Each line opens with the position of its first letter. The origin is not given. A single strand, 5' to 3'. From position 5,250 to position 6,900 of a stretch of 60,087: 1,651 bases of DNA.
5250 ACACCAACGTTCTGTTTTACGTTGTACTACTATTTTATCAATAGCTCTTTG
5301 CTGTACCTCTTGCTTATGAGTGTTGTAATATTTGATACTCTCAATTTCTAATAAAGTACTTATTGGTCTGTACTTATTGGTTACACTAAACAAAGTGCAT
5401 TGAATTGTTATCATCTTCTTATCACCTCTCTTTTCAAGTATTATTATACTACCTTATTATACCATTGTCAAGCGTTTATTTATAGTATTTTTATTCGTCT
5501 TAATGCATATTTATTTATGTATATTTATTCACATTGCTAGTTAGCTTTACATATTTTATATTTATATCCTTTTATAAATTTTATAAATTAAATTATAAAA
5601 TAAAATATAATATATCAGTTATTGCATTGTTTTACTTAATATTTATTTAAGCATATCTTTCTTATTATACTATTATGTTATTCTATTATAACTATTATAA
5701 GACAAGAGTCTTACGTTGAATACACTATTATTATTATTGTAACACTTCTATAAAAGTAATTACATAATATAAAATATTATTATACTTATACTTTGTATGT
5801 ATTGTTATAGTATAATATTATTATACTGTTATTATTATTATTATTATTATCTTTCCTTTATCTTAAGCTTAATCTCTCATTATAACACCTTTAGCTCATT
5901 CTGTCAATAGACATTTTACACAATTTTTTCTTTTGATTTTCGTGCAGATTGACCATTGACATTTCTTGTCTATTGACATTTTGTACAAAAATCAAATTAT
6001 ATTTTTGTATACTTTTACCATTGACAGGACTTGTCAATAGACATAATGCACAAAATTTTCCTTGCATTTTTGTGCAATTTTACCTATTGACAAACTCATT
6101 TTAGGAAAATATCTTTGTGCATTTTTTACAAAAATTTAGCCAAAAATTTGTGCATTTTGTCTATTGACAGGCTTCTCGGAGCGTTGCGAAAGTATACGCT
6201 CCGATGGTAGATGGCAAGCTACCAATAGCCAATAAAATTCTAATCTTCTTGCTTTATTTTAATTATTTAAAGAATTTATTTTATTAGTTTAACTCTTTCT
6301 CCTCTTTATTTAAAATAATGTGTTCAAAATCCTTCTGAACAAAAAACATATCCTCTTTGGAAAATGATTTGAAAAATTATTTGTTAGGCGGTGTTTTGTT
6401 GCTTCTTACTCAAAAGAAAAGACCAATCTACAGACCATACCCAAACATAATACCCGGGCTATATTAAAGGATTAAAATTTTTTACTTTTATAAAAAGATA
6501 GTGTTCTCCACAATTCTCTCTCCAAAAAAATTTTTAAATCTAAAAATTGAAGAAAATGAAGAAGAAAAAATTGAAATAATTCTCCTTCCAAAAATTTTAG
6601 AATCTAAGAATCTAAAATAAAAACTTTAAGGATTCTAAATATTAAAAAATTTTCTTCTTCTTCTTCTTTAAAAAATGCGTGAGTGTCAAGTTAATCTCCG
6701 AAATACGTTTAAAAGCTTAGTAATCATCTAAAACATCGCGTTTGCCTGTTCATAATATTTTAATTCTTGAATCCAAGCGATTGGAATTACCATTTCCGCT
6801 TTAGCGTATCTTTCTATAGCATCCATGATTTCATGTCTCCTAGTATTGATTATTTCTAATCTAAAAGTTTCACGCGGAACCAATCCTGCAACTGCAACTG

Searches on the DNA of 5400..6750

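Call 78: search_rna_families(source=window, start=5400, end=6750, threshold=evalue, max_evalue=0.1)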
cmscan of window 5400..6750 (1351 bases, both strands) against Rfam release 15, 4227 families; matches with E-value up to 0.1: 0.
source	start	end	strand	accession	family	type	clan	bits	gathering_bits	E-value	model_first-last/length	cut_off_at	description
